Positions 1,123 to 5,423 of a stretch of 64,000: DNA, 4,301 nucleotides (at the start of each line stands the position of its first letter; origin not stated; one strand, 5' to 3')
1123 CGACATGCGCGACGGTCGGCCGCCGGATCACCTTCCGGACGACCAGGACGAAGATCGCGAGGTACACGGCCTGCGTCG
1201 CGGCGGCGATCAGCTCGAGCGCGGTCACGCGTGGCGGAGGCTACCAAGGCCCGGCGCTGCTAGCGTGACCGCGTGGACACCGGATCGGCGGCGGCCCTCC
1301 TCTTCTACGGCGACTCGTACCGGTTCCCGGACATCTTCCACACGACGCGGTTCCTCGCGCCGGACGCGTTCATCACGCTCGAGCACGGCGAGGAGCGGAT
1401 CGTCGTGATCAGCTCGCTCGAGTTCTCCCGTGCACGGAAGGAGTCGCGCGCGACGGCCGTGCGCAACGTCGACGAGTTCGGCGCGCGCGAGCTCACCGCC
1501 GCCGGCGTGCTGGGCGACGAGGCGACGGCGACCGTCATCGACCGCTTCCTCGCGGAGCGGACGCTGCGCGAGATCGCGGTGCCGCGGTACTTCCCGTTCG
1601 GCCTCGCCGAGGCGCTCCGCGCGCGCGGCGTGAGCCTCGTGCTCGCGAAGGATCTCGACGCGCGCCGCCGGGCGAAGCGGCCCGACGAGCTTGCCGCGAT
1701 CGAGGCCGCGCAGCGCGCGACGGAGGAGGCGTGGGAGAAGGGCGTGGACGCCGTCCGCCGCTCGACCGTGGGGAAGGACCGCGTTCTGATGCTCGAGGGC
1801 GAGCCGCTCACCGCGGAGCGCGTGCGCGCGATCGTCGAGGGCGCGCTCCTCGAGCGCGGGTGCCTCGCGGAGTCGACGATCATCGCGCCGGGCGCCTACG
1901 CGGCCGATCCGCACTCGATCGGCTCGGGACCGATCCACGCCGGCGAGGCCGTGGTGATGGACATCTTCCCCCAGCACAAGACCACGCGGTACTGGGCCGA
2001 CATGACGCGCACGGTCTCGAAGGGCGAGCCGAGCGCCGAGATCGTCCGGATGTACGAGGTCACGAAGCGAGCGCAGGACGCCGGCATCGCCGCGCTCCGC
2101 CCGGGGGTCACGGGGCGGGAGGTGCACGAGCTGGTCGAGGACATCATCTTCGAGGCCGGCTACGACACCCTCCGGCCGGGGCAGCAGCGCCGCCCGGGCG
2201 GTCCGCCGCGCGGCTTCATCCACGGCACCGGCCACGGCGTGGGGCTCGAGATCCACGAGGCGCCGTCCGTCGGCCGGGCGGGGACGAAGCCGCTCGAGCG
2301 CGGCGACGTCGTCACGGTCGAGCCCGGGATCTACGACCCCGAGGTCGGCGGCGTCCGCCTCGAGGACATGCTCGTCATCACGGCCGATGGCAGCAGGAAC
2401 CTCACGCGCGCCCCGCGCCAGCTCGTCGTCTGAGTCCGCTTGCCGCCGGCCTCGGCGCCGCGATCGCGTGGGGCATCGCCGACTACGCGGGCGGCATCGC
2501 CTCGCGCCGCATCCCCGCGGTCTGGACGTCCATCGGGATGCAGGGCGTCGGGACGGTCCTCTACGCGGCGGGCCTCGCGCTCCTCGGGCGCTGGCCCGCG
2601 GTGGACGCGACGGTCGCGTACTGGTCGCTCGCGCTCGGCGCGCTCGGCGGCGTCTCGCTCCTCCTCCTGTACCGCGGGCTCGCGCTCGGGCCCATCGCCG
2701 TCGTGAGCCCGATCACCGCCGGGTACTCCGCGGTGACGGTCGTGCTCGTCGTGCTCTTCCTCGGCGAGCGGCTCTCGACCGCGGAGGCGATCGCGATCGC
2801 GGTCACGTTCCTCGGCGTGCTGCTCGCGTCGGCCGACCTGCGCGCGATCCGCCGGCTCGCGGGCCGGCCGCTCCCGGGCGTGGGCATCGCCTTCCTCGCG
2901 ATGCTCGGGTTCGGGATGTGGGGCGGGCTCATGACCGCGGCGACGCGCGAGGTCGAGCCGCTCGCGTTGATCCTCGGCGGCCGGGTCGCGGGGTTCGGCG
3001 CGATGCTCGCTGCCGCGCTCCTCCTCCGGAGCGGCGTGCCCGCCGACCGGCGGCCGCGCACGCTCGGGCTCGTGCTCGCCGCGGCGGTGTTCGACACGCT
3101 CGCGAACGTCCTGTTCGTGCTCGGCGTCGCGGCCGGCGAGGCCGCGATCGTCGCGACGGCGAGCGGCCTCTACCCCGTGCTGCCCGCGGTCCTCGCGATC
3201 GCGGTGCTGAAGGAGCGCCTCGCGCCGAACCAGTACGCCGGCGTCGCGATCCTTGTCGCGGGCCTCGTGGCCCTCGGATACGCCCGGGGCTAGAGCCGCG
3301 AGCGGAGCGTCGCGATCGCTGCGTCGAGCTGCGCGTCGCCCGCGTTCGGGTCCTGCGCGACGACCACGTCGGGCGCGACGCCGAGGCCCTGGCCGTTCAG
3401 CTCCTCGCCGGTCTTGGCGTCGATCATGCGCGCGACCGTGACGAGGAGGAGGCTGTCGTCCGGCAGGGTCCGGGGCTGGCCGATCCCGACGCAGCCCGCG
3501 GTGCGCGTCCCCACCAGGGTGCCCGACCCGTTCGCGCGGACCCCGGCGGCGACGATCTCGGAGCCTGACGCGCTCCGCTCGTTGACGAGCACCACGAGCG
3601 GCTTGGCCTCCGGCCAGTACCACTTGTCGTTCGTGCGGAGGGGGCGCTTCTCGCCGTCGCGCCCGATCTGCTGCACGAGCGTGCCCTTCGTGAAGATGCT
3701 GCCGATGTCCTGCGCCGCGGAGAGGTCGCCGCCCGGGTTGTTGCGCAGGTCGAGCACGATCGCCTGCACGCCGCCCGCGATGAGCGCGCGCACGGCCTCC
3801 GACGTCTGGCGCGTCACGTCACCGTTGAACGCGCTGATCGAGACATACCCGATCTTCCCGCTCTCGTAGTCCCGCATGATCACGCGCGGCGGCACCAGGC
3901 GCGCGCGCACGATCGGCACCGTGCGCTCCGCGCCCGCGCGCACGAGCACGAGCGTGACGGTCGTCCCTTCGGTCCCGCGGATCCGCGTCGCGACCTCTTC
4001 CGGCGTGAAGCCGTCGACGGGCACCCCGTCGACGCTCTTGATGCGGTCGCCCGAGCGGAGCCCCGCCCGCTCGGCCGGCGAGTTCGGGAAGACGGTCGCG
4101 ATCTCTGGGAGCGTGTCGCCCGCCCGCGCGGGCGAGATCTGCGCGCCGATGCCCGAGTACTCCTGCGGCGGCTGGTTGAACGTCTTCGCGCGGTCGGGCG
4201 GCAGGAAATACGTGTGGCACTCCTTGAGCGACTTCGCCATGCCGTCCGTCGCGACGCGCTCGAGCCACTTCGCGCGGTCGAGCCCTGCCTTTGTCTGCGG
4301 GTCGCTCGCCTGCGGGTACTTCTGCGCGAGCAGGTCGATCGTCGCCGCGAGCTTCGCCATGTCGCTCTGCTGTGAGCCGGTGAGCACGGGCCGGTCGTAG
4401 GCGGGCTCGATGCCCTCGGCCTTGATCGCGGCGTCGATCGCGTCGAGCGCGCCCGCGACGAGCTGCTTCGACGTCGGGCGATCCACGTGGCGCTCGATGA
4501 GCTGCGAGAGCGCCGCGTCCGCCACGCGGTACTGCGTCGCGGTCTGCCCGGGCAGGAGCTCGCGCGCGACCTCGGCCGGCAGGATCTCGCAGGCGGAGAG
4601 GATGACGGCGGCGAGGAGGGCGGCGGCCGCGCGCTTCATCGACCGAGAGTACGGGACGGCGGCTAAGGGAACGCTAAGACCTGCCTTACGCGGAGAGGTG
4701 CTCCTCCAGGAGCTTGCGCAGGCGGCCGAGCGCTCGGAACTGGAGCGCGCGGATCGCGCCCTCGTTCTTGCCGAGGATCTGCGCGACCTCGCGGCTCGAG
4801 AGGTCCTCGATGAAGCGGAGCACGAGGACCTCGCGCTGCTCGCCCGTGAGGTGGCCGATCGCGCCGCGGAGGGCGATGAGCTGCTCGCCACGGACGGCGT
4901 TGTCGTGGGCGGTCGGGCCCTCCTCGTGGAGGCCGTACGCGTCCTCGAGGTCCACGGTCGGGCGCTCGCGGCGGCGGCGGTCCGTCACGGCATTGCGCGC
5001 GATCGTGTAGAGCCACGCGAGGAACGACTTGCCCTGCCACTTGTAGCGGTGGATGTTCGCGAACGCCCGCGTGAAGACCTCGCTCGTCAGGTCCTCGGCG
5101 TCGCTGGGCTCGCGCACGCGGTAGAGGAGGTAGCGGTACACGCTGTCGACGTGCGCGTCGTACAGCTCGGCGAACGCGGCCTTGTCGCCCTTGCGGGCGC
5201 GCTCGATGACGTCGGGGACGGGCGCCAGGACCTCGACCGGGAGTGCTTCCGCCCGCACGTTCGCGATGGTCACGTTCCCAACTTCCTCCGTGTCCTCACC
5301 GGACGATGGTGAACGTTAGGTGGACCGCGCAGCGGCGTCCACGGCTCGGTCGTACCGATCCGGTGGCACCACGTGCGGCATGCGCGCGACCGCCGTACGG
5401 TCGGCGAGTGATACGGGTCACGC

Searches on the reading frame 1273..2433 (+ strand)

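Call 68: search_protein_families(library=pfam, proteins=[window:1273-2433:+], max_evalue=0.0001)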
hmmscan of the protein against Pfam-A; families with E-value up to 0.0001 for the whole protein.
window:1273-2433:+ (386 aa): 1 family
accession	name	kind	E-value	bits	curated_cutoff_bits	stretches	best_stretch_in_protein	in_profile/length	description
PF00557.29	Peptidase_M24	-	1.6e-48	165.7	23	1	142-371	2-208/208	Metallopeptidase family M24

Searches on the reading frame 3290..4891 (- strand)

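Call 68: search_protein_families(library=pfam, proteins=[window:3290-4891:-], max_evalue=0.0001)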
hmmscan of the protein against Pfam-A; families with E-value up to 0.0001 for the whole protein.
window:3290-4891:- (533 aa): 4 families
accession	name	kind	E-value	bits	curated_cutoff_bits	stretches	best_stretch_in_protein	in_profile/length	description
PF03572.23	Peptidase_S41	-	2.5e-38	131.7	24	1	346-511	1-165/165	Peptidase family S41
PF17820.7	PDZ_6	-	9.2e-15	54.6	27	1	264-318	2-54/54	PDZ domain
PF00595.29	PDZ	-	3.8e-11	43.7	23.2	1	244-316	8-80/81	PDZ domain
PF13180.12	PDZ_2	-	1e-07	32.6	27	1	248-326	3-77/80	PDZ domain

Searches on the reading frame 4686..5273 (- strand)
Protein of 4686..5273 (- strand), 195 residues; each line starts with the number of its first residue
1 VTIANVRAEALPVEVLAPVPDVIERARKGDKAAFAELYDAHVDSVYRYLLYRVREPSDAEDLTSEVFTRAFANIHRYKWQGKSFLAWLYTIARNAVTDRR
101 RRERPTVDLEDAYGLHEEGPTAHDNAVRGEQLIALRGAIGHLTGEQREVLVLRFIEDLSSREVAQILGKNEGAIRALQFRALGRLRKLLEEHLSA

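Call 68: search_protein_families(library=pfam, proteins=[window:4686-5273:-], max_evalue=0.0001)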
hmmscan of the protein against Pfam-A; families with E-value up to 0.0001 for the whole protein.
window:4686-5273:- (195 aa): 3 families
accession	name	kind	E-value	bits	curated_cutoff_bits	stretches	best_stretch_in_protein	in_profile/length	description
PF04542.20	Sigma70_r2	-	1.2e-18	67.1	24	1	37-104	1-69/71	Sigma-70 region 2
PF04545.22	Sigma70_r4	-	1.6e-13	50.4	24.1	1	138-187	1-50/50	Sigma-70, region 4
PF08281.18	Sigma70_r4_2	-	1.8e-12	47.1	25.7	1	134-185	3-54/54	Sigma-70, region 4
